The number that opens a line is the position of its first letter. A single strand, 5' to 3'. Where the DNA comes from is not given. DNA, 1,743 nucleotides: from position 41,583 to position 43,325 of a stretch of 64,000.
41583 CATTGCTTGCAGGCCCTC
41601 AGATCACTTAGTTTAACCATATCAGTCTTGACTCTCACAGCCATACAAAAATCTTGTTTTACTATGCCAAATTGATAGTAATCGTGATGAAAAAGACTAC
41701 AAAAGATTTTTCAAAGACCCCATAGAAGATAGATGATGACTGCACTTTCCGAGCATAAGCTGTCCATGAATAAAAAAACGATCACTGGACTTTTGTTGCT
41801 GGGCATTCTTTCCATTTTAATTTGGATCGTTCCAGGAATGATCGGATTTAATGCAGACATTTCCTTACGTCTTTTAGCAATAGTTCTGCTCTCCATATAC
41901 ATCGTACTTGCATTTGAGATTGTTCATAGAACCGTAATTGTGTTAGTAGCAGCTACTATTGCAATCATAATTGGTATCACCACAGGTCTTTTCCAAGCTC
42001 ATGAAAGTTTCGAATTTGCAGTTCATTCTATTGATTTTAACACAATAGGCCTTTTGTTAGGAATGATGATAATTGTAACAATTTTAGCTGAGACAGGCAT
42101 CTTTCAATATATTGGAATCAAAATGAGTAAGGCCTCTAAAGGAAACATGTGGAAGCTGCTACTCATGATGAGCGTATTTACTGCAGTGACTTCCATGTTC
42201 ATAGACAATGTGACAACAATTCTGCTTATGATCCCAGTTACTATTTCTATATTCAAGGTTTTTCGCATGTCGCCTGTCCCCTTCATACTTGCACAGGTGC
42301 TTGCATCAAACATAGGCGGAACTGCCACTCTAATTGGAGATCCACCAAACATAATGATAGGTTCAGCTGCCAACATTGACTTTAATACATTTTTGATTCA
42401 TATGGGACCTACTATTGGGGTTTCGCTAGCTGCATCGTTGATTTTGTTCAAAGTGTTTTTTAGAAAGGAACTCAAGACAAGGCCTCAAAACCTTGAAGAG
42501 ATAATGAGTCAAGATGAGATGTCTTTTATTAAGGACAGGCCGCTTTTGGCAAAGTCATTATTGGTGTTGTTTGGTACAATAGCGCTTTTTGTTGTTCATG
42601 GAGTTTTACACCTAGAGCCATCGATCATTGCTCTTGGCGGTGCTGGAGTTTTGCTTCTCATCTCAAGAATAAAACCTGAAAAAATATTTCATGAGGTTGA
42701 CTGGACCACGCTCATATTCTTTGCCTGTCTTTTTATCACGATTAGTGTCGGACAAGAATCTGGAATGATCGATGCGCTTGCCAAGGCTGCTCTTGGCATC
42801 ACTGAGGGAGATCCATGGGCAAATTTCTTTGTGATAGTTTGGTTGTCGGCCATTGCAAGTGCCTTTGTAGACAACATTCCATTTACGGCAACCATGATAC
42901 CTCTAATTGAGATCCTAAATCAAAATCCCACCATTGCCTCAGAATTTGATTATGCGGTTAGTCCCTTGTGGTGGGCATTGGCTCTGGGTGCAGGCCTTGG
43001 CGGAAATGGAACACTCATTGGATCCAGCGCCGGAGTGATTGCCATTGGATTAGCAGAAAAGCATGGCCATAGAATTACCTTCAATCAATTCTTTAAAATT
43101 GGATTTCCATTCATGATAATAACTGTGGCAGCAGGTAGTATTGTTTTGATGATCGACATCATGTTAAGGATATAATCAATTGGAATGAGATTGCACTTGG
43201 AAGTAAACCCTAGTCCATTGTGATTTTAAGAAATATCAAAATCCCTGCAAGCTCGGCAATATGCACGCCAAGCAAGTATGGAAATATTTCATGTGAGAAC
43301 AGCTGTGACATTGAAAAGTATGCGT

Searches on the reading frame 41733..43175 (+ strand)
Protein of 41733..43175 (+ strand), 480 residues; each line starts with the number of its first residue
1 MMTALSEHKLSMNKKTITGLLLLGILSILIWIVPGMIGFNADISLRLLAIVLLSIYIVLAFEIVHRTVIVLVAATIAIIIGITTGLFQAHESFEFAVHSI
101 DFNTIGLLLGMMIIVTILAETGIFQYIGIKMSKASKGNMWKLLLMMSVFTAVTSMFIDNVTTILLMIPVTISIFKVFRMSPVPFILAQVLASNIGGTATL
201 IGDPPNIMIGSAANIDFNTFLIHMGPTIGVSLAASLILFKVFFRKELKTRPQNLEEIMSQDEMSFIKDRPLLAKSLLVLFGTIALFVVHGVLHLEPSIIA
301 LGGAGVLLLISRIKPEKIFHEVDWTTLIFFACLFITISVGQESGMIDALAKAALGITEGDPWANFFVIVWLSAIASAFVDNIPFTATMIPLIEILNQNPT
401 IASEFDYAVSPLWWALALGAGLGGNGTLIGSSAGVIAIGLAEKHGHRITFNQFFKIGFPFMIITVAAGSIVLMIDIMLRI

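Call 62: search_protein_families(library=pfam, proteins=[window:41733-43175:+], max_evalue=0.001)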
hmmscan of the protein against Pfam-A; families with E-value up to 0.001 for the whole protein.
window:41733-43175:+ (480 aa): 2 families
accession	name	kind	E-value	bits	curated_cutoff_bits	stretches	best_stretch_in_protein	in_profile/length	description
PF03600.22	CitMHS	-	1.5e-90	304.2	31.9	1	56-419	1-336/336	Citrate transporter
PF02040.21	ArsB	-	1.1e-15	58.4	22.2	1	57-467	10-414/423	Arsenical pump membrane protein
